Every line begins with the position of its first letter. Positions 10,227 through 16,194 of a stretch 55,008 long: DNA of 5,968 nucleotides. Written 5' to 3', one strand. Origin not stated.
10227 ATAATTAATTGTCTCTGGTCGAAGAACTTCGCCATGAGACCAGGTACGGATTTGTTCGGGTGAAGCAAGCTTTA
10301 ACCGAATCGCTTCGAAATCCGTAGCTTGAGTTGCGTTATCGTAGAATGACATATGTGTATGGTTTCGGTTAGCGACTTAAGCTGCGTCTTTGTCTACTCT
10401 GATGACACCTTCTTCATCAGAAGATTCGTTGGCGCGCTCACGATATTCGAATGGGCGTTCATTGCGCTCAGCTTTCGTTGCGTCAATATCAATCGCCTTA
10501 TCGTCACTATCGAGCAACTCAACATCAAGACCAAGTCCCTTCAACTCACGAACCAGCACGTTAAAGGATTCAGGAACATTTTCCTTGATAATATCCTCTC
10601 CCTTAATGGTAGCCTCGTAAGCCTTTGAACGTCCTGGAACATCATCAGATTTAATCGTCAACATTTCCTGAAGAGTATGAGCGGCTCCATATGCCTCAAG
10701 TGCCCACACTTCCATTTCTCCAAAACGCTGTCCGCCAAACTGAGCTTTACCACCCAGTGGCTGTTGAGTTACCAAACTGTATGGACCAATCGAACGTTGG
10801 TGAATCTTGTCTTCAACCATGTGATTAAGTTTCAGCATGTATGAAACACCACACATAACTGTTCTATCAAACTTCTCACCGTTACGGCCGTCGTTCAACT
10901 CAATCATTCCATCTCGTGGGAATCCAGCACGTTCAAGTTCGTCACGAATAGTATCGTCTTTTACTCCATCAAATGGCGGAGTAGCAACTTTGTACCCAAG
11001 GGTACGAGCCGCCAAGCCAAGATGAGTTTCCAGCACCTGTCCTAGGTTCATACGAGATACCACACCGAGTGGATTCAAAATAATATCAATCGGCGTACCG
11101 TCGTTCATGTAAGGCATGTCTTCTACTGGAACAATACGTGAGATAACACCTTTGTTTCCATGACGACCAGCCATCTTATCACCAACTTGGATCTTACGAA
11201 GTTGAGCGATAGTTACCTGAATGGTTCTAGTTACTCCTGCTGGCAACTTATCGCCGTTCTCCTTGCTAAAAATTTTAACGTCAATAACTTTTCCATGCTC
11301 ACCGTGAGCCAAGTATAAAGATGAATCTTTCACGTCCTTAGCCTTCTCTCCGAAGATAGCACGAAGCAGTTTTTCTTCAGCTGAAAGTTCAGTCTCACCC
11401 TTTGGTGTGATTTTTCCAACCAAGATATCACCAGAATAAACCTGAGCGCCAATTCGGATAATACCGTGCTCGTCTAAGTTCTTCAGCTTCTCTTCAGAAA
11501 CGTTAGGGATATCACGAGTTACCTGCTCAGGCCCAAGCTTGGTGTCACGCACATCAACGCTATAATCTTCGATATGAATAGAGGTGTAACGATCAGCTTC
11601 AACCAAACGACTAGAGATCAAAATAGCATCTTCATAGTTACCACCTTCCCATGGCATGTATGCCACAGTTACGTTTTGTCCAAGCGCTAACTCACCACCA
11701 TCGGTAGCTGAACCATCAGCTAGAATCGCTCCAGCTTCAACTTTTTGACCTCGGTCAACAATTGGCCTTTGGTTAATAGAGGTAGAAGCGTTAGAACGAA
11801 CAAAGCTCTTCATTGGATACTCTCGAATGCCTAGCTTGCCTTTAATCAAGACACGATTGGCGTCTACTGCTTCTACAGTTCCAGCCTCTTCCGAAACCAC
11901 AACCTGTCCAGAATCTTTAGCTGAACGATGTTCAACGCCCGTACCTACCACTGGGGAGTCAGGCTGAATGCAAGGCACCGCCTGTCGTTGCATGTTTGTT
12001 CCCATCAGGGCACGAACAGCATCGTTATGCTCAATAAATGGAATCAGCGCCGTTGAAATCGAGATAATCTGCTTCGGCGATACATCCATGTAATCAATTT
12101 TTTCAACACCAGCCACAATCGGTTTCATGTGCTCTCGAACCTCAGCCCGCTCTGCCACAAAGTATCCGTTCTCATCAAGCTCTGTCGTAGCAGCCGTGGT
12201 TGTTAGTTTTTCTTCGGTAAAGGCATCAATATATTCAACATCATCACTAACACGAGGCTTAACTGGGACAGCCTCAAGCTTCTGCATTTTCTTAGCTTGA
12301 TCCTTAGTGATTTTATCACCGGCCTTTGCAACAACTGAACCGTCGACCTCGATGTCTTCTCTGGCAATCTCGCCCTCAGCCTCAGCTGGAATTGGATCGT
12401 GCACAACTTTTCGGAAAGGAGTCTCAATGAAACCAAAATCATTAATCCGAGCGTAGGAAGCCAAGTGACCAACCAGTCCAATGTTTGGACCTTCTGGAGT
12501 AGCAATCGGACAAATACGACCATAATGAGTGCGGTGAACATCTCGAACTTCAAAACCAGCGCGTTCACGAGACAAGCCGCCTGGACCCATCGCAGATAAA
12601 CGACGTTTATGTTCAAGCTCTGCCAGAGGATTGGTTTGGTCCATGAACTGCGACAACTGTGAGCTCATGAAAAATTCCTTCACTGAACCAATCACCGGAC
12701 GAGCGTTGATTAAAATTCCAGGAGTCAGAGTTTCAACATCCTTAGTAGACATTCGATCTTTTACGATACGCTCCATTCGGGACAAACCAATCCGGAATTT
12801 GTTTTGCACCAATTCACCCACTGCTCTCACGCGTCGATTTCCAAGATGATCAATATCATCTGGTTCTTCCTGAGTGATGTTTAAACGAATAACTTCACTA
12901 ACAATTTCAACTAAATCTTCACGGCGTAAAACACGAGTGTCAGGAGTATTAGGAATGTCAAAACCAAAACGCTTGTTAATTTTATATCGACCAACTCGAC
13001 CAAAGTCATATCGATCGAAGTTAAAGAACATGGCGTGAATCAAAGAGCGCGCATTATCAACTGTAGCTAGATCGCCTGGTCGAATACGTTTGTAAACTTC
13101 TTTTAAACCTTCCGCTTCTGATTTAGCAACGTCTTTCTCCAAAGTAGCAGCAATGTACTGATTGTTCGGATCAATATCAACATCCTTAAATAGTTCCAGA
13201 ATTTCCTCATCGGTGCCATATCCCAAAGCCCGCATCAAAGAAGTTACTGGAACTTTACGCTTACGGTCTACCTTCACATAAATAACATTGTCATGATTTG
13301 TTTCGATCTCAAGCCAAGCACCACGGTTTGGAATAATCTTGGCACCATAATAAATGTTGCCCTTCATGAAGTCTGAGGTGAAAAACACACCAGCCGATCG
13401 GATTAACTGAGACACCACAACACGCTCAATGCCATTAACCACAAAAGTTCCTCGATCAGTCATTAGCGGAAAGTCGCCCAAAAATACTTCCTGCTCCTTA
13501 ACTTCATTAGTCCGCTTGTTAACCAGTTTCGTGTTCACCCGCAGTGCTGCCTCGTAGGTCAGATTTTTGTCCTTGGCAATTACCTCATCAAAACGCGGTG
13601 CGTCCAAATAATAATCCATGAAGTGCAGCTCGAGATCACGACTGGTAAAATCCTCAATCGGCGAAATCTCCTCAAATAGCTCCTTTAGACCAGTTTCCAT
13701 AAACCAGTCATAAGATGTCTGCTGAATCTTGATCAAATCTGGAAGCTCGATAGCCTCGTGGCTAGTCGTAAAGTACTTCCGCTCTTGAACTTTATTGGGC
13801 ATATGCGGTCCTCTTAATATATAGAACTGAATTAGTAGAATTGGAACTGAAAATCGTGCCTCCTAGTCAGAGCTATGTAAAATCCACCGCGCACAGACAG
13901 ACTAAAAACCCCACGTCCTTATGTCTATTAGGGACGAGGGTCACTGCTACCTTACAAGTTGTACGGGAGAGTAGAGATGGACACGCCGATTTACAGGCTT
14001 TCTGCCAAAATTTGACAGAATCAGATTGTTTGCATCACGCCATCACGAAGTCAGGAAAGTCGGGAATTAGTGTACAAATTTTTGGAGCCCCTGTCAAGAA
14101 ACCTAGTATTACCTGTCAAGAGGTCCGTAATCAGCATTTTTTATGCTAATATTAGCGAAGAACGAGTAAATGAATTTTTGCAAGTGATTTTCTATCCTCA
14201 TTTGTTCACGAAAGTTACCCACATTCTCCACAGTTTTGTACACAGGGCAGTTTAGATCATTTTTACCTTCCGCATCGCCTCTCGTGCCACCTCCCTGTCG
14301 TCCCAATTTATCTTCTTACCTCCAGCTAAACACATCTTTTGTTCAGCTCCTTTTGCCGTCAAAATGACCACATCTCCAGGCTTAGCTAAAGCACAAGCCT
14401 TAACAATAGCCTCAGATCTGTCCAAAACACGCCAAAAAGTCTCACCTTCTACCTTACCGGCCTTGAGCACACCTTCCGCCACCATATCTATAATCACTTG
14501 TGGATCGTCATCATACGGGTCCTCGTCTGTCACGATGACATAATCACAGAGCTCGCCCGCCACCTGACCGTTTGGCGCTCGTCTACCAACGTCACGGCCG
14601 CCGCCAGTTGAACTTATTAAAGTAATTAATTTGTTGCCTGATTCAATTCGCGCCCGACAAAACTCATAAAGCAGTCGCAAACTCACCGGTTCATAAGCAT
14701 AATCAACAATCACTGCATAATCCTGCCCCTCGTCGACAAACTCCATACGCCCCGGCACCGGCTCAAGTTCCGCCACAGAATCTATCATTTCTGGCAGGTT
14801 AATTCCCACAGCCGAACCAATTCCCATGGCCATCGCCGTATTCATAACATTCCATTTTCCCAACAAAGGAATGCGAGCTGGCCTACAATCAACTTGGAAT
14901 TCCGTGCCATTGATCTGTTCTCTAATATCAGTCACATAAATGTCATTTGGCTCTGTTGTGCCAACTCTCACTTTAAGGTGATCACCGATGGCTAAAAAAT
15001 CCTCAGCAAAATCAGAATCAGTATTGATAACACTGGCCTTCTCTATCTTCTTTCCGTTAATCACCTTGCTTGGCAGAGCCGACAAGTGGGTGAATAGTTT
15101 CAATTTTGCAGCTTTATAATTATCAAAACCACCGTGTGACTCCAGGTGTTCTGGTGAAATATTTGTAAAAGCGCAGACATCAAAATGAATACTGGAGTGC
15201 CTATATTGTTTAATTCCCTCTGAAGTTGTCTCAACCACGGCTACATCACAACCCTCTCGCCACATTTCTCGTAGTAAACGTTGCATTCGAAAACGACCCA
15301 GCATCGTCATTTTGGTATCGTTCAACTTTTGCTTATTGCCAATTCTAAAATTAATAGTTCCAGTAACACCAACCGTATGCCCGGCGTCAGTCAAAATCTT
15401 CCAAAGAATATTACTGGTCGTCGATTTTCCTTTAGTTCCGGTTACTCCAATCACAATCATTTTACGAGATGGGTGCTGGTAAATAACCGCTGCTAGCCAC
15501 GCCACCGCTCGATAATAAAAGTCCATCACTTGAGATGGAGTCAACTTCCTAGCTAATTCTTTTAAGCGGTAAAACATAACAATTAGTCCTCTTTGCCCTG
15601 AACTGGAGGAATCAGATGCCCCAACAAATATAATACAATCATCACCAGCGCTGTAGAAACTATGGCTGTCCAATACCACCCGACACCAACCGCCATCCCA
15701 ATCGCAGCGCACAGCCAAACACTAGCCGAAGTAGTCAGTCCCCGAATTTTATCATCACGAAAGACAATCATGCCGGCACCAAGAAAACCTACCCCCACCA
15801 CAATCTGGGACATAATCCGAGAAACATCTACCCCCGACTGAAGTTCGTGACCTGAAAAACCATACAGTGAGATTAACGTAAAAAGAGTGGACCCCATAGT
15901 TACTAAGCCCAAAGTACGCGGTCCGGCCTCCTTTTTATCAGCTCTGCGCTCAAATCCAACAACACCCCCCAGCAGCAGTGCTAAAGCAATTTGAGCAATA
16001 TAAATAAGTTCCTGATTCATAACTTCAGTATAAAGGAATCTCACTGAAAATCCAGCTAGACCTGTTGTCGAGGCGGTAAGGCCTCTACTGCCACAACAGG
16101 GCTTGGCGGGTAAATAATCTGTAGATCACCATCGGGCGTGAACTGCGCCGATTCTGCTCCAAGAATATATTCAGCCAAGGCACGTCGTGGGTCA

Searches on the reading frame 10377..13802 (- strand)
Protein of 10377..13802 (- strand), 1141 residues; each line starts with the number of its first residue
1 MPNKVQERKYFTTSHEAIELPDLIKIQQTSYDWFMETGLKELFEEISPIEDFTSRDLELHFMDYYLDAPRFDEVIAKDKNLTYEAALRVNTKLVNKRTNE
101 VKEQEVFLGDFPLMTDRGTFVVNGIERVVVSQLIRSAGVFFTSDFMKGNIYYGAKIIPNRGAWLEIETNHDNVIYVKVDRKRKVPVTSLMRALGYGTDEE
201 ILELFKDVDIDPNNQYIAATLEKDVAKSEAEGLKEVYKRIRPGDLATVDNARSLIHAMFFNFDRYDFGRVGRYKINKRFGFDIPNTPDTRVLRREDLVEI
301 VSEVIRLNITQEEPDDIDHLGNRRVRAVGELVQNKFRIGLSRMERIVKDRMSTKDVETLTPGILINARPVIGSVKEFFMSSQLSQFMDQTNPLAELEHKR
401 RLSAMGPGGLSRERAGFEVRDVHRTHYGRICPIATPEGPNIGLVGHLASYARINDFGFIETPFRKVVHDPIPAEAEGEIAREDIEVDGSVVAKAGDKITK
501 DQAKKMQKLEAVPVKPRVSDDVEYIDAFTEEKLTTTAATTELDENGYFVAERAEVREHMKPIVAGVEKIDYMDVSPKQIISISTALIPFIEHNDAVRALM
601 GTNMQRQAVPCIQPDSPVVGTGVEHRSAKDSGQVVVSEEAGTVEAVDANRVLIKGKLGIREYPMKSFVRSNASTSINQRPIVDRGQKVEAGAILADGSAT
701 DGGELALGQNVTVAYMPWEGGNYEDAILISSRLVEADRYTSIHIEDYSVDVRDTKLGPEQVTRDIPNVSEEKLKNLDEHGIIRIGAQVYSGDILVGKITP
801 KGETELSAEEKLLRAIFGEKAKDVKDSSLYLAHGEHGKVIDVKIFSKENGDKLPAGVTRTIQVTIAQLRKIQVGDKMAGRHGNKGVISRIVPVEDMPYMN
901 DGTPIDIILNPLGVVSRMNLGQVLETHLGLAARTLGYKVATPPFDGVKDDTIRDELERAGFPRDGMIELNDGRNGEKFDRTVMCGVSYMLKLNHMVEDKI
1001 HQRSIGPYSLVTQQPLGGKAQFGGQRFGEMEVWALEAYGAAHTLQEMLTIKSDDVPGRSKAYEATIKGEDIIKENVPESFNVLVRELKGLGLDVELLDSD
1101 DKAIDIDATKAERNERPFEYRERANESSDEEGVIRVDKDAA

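Call 17: find_related_loci(query=window:10377-13802:-, collection=genome_contigs, flank=10000)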
Query window:10377-13802:- (1141 aa) in genome_contigs; peptide patterns used: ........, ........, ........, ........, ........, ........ (x = any residue, [..] = any of these).
599 stretches matched a pattern (row limit reached: there are more); 594 encode a relative of the query (tblastn E <= 1e-3); the best 80 are kept; 80 distinct loci.
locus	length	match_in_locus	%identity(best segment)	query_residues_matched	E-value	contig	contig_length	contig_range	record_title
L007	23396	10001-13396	83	6-1138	0e+0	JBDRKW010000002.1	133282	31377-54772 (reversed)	MAG: Candidatus Kerfeldbacteria bacterium isolate MEGAHIT-group-1.742 k141_9747630, whole genome shotgun sequence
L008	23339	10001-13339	74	7-1113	0e+0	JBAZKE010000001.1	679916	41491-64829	MAG: Patescibacteria group bacterium isolate SO_2017_LW4_136 scaffold_25_c1_LW137-91_2017, whole genome shotgun sequence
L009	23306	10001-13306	74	3-1097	0e+0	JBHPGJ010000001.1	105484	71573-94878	Patescibacteria group bacterium isolate SAG AM-311-M06 NODE_1_length_105484_cov_33.429075, whole genome shotgun sequence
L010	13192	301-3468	74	8-1104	0e+0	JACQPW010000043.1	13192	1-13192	MAG: Candidatus Kerfeldbacteria bacterium isolate NC_groundwater_1317_Ag_S-0.2um_47_26 S_p2_S4_coassembly_k141_1488665,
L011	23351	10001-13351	72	7-1117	0e+0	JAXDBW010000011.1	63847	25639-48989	MAG: Patescibacteria group bacterium isolate POMEDNA-B28 Raw2_k127_625840, whole genome shotgun sequence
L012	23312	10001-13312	73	7-1104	0e+0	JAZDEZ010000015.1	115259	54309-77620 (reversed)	MAG: Patescibacteria group bacterium isolate MEGAHIT-group-0.176 k141_19808306, whole genome shotgun sequence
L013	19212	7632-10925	73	6-1097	0e+0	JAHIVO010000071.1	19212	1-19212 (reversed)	MAG: Patescibacteria group bacterium isolate MM_PC_MetaG.mb.84 MM_PC_MetaG.mb.84_k141_1288743, whole genome shotgun sequ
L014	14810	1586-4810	72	1-1112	0e+0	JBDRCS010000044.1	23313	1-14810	MAG: Patescibacteria group bacterium isolate MEGAHIT-group-1.195 k141_6556661, whole genome shotgun sequence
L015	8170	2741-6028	74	8-1097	0e+0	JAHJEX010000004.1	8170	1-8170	MAG: Patescibacteria group bacterium isolate Modern_marine_glass_biofilm.mb.144 Modern_marine_gla.mb.144_k141_27842, who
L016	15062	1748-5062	73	2-1100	0e+0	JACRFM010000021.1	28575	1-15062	MAG: Candidatus Kerfeldbacteria bacterium isolate NC_groundwater_1725_Pr3_B-0.1um_43_11 SR-2_scaffold_141_758060, whole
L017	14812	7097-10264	74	8-1104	0e+0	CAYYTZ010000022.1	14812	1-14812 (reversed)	MAG TPA_asm: uncultured Gammaproteobacteria bacterium isolate SRP011637_co1_72 genome assembly, contig: NODE_1351_length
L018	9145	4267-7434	74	8-1104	0e+0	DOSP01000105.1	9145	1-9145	MAG TPA_asm: Candidatus Kerfeldbacteria bacterium isolate UBA9570 contig_7781, whole genome shotgun sequence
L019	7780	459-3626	74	8-1104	0e+0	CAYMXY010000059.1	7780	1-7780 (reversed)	MAG TPA_asm: uncultured Gammaproteobacteria bacterium isolate SRP090828_co3_45 genome assembly, contig: NODE_2027_length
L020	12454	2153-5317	74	7-1101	0e+0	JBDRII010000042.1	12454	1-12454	MAG: Patescibacteria group bacterium isolate MEGAHIT-group-1.58 k141_1045465, whole genome shotgun sequence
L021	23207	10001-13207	73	2-1108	0e+0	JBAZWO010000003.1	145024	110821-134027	MAG: Patescibacteria group bacterium isolate SO_2017_GW1_34 NODE_849_length_145024_cov_6.118629_OW334_2017, whole genome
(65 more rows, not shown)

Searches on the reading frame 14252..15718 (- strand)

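Call 5: search_protein_families(library=pfam, proteins=[window:14252-15718:-], max_evalue=1)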
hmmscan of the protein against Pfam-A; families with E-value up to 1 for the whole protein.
window:14252-15718:- (488 aa): 3 families
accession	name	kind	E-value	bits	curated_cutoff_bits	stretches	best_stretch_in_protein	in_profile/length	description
PF08245.18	Mur_ligase_M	-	1.9e-34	119.8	24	1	92-300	1-199/200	Mur ligase middle domain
PF02875.26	Mur_ligase_C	-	1.7e-19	71.4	28.4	1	323-457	1-127/127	Mur ligase, glutamate ligase domain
PF07755.17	DUF1611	-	0.088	12.6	25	0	80-121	8-49/201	Domain of unknown function (DUF1611_C) P-loop domain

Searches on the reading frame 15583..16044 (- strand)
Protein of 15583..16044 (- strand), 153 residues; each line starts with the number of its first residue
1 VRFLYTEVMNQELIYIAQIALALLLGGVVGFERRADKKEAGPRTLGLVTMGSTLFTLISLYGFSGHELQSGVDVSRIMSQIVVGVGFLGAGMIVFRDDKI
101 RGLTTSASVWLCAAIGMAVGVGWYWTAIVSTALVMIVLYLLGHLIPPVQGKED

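Call 5: search_protein_families(library=pfam, proteins=[window:15583-16044:-], max_evalue=1)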
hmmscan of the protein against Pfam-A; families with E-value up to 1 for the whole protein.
window:15583-16044:- (153 aa): 2 families
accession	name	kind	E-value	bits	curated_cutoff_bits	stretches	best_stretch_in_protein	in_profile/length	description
PF02308.21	MgtC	-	2.9e-36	124.9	31.4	1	19-143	1-117/121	MgtC family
PF03806.19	ABG_transport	-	0.0086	14.8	27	1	83-150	164-231/502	AbgT putative transporter family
